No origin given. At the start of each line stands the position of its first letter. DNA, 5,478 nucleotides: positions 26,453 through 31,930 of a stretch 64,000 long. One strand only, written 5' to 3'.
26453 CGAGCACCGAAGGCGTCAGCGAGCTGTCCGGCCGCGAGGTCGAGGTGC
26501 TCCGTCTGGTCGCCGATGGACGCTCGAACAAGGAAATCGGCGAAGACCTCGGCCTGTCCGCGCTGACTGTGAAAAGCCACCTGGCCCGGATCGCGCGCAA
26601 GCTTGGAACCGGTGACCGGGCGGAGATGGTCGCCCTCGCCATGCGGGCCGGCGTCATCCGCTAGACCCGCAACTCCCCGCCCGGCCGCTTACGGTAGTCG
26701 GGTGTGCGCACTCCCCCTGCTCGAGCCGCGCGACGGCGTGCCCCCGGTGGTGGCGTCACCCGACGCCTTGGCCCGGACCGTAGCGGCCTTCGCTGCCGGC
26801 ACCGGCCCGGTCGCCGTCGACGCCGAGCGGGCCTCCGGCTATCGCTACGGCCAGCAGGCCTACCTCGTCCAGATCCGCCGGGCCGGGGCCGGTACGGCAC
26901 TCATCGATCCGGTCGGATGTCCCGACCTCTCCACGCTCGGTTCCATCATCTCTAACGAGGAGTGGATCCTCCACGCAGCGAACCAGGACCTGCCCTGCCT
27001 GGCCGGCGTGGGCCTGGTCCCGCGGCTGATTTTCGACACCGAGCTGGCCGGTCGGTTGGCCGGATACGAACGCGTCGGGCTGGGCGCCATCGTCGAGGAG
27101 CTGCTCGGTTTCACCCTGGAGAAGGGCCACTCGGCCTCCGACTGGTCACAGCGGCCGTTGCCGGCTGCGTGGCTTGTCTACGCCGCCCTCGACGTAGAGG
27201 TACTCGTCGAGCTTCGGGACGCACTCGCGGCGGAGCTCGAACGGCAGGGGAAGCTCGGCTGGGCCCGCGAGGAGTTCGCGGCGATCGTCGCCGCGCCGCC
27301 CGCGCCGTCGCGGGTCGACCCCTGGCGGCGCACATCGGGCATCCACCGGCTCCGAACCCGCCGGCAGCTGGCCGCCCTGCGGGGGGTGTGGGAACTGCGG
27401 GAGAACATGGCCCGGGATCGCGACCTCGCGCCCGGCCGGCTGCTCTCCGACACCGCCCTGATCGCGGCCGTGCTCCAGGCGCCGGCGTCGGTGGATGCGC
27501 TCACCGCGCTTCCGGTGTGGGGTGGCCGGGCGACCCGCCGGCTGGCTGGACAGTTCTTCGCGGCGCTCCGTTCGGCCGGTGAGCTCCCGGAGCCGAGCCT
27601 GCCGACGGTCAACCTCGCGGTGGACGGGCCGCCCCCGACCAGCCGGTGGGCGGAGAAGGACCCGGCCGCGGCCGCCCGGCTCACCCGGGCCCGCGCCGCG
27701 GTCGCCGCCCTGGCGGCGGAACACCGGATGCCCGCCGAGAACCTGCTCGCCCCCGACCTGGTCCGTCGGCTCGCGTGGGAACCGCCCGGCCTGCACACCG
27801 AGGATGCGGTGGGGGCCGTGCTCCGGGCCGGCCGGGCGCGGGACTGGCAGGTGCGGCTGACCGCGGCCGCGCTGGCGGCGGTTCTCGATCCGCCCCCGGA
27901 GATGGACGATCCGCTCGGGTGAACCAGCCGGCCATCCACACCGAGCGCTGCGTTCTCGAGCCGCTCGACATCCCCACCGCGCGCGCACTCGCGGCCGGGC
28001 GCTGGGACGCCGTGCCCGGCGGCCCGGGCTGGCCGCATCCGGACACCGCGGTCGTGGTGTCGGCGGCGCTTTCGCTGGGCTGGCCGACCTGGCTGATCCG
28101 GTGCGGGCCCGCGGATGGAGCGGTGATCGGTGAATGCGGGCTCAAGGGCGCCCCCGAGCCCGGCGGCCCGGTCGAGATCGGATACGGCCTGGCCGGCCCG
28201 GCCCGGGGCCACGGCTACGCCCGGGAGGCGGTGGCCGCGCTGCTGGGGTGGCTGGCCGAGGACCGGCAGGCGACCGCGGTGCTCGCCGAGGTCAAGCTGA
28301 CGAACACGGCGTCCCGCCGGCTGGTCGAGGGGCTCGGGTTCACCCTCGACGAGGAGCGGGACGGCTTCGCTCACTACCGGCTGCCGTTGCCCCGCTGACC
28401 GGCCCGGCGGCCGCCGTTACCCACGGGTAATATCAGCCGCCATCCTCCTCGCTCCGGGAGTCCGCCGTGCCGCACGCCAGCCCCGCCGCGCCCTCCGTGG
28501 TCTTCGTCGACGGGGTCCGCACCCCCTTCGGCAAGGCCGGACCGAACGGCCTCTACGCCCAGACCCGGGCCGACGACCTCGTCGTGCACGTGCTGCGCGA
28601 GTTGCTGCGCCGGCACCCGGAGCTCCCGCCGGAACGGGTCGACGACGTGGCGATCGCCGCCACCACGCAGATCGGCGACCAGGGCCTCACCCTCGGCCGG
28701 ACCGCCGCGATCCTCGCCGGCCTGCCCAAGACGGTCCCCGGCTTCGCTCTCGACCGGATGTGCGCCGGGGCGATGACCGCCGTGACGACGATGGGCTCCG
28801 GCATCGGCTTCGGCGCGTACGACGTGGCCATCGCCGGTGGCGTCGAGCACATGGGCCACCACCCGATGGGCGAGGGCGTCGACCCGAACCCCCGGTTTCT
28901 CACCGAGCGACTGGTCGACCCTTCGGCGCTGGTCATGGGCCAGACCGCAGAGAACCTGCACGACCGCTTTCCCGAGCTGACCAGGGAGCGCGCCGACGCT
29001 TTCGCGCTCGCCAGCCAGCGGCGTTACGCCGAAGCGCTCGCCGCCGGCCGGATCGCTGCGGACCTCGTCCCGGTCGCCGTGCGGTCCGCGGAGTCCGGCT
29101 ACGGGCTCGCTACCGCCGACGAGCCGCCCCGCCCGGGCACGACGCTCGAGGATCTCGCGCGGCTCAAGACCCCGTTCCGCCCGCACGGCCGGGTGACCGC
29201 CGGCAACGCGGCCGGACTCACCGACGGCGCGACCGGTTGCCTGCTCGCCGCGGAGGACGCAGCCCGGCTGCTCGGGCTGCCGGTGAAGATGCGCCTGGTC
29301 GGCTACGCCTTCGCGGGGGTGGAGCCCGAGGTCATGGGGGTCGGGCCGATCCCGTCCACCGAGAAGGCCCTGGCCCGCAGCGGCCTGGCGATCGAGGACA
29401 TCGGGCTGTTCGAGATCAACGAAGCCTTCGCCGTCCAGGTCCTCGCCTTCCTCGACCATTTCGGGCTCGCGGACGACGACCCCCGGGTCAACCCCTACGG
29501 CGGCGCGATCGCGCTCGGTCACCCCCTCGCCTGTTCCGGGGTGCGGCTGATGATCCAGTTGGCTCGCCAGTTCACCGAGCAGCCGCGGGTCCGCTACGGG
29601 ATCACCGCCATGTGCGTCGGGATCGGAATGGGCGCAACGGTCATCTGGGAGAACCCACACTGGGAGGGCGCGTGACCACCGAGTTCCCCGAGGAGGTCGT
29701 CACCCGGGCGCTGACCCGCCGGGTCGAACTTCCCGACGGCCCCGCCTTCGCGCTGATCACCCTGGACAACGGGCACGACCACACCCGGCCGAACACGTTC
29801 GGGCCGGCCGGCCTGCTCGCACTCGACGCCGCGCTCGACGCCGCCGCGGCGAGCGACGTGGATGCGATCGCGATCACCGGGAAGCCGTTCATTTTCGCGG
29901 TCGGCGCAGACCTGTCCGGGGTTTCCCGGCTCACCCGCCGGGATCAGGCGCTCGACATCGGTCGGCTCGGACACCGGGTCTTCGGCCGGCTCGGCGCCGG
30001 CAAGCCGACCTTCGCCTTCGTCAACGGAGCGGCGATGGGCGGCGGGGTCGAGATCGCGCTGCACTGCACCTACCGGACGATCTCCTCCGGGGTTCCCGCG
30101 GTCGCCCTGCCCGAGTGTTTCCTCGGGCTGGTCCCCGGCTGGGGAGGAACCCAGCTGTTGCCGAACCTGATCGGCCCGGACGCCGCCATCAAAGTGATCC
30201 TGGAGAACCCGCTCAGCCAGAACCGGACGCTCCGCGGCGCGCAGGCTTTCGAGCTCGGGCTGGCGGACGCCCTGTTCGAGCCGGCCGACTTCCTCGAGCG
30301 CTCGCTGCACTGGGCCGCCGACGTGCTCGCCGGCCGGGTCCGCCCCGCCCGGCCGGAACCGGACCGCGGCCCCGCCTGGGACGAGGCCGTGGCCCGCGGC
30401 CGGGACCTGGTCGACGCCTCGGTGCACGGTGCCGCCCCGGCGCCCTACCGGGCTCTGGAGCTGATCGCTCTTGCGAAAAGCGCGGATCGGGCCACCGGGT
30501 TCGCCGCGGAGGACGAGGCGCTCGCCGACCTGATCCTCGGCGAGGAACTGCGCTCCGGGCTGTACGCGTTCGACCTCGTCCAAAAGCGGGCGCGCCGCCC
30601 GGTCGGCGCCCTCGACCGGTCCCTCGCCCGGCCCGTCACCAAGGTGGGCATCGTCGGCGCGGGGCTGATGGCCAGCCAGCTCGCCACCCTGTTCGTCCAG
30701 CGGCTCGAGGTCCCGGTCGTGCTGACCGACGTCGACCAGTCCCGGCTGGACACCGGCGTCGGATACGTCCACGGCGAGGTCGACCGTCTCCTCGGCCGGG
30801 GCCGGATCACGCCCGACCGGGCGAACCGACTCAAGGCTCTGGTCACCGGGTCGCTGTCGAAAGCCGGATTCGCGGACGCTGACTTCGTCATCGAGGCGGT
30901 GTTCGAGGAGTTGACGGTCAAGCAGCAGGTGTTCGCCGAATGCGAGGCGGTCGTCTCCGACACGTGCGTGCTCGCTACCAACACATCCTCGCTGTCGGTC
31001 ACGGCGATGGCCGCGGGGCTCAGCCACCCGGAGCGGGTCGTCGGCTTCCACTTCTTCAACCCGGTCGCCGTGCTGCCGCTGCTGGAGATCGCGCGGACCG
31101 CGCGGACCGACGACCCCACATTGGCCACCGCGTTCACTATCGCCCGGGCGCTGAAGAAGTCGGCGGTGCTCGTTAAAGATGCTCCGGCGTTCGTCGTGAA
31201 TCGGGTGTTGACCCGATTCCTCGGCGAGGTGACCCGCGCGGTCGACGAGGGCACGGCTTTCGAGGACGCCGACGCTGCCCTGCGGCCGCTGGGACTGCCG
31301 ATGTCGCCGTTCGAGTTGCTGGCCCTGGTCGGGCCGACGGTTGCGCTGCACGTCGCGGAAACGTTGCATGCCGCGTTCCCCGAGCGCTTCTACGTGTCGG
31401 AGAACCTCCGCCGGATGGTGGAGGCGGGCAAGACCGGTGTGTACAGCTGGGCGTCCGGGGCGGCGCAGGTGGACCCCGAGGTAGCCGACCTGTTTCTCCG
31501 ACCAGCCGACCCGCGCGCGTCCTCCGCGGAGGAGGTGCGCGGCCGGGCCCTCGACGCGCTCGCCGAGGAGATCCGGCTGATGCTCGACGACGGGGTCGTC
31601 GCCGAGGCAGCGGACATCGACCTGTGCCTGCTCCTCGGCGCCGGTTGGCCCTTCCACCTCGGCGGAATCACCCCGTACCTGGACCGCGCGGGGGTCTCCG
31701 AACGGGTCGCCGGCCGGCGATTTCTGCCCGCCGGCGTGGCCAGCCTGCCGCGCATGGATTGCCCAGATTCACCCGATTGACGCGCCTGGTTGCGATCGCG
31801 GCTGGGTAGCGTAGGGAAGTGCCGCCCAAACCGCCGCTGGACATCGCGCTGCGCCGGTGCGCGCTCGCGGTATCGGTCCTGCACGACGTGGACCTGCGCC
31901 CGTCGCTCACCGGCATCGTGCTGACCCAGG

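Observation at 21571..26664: Subtilase / GAF-membrane sensor / histidine kinase operon with divergent NarL-type regulator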

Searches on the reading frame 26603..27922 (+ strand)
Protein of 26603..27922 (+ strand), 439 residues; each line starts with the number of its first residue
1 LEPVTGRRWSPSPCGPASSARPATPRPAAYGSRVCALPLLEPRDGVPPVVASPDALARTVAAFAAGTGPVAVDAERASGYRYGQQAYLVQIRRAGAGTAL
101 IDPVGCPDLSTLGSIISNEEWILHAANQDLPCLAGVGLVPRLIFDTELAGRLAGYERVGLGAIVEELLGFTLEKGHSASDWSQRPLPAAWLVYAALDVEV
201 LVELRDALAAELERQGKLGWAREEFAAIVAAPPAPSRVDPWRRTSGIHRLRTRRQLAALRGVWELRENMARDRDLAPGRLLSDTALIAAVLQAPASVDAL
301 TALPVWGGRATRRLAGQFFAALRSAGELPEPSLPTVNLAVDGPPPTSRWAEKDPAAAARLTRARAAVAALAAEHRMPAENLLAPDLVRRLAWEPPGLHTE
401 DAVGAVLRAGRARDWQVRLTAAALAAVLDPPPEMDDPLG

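Call 3: search_protein_families(library=pfam, proteins=[window:26603-27922:+], max_evalue=0.01)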
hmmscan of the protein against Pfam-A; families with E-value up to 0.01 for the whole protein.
window:26603-27922:+ (439 aa): 3 families
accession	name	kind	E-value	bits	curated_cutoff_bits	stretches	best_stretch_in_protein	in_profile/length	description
PF01612.26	DNA_pol_A_exo1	-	1.3e-37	129.7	23.6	1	54-213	8-173/173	3'-5' exonuclease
PF18305.6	DNA_pol_A_exoN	-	3.6e-27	95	23.5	1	342-427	1-86/87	3' to 5' exonuclease C-terminal domain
PF00570.28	HRDC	-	7.8e-09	35.8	23.8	1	255-321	1-67/68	HRDC domain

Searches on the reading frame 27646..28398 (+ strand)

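Call 81: search_protein_families(library=pfam, proteins=[window:27646-28398:+], max_evalue=0.0001)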
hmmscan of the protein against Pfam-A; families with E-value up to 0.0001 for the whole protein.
window:27646-28398:+ (250 aa): 4 families
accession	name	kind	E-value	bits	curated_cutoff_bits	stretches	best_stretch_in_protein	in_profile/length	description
PF13302.13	Acetyltransf_3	-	1.4e-17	65.1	25.4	1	144-233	52-138/138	Acetyltransferase (GNAT) domain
PF00583.31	Acetyltransf_1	-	4.7e-08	33.7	20.7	1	147-232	33-116/116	Acetyltransferase (GNAT) family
PF13523.12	Acetyltransf_8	-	1.6e-05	25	27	1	186-238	91-143/145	Acetyltransferase (GNAT) domain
PF08445.16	FR47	-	4.7e-05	23.7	22.1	1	186-237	33-82/86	FR47-like protein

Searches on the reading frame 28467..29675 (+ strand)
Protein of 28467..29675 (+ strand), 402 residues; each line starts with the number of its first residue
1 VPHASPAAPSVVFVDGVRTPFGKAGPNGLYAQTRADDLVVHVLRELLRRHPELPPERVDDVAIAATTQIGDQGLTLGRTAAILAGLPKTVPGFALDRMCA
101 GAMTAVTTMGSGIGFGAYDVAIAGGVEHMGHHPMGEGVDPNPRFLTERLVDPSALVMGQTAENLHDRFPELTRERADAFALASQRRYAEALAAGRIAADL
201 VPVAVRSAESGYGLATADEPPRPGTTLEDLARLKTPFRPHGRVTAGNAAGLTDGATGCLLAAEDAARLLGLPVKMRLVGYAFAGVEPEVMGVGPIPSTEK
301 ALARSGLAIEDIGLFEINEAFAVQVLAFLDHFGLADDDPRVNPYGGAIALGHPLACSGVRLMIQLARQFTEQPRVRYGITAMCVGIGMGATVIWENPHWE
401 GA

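Call 81: search_protein_families(library=pfam, proteins=[window:28467-29675:+], max_evalue=0.0001)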
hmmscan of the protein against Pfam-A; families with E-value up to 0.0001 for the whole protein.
window:28467-29675:+ (402 aa): 3 families
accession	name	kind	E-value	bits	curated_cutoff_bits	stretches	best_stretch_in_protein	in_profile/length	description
PF00108.29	Thiolase_N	-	8.1e-53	179.9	26.4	1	11-264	1-260/260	Thiolase, N-terminal domain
PF02803.24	Thiolase_C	-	1.1e-35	122.4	27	1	273-395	3-122/123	Thiolase, C-terminal domain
PF22691.2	Thiolase_C_1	-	7.5e-06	26.2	28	0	297-336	23-62/144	Thiolase C-terminal domain-like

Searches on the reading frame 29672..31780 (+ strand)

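Call 81: search_protein_families(library=pfam, proteins=[window:29672-31780:+], max_evalue=0.0001)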
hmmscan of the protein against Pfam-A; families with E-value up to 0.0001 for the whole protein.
window:29672-31780:+ (702 aa): 4 families
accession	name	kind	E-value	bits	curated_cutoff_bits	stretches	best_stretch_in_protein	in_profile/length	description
PF02737.24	3HCDH_N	-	4.1e-53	180.4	22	1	324-503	1-179/180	3-hydroxyacyl-CoA dehydrogenase, NAD binding domain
PF00725.27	3HCDH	-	1.7e-20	73.8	22.1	1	507-590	2-88/97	3-hydroxyacyl-CoA dehydrogenase, C-terminal domain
PF00378.25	ECH_1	-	4.6e-19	69.2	27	1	38-219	15-191/251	Enoyl-CoA hydratase/isomerase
PF16113.10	ECH_2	-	1.9e-12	47.8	27.2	1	50-205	22-175/335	Enoyl-CoA hydratase/isomerase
